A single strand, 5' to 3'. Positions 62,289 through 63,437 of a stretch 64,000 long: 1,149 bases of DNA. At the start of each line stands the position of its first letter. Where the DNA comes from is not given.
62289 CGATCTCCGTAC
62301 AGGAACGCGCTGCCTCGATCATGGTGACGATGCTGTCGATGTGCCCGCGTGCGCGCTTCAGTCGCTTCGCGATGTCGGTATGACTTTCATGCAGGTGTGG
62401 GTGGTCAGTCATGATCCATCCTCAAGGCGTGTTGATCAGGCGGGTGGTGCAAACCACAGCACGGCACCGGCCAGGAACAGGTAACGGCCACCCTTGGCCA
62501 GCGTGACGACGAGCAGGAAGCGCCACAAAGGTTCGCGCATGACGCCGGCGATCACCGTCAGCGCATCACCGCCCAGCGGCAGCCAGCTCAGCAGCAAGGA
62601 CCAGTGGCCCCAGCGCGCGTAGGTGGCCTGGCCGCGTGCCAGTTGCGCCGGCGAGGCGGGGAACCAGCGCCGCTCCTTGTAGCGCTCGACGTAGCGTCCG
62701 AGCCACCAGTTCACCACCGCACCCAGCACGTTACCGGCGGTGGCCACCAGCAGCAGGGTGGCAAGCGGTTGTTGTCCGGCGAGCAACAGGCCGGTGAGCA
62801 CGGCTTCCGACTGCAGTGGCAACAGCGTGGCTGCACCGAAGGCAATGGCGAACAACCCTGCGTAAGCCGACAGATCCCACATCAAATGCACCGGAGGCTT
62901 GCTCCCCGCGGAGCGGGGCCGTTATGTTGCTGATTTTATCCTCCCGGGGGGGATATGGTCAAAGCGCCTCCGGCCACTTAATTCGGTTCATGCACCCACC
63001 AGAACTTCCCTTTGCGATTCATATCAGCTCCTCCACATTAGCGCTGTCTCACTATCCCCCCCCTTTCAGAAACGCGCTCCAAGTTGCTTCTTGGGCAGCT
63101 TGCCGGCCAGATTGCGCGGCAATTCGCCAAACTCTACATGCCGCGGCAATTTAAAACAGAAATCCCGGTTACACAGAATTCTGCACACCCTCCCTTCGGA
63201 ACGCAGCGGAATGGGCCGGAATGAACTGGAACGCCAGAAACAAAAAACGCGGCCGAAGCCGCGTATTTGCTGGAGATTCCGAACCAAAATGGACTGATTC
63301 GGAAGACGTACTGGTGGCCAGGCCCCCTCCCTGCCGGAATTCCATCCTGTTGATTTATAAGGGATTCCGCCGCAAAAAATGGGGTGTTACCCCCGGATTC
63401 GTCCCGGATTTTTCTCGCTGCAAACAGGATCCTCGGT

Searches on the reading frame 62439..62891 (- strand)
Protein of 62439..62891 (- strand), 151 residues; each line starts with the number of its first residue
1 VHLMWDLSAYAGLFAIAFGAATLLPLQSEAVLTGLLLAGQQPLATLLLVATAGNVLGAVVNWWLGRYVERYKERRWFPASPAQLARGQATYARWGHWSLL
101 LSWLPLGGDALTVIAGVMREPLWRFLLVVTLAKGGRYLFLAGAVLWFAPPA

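Call 7: search_protein_families(library=pfam, proteins=[window:62439-62891:-], max_evalue=1)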
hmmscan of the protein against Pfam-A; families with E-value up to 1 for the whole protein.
window:62439-62891:- (151 aa): 1 family
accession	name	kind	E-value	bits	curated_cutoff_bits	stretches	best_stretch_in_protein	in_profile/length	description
PF09335.16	VTT_dom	-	1.9e-13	51.4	33.9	1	34-143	11-120/123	VTT domain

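Call 8: search_protein_families(library=ncbifam, proteins=[window:62439-62891:-], max_evalue=1)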
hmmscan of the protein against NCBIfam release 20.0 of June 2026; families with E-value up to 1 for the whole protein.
window:62439-62891:- (151 aa): 3 families
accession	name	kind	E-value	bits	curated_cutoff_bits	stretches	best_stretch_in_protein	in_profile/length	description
NF052604.1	UndecprPTUtpABac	equivalog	0.00033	20.8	250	1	26-132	29-142/198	undecaprenyl phosphate transporter UptA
NF010807.0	PRK14211.1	equivalog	0.027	14.6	126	1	45-73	2-29/114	fluoride efflux transporter CrcB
NF002730.0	PRK02628.1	equivalog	0.061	11.5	473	1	32-80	93-140/677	NAD(+) synthase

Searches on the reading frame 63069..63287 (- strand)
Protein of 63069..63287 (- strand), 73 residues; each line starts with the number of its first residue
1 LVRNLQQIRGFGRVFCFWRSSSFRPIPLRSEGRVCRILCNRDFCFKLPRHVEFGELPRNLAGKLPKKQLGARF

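Call 53: search_protein_families(library=pfam, proteins=[window:63069-63287:-], max_evalue=10)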
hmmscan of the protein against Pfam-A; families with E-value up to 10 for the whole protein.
seq(73 aa): 1 family
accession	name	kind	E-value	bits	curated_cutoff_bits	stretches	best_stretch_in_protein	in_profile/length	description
PF07359.16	LEAP-2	-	0.35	11.2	27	1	12-45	36-71/77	Liver-expressed antimicrobial peptide 2 precursor (LEAP-2)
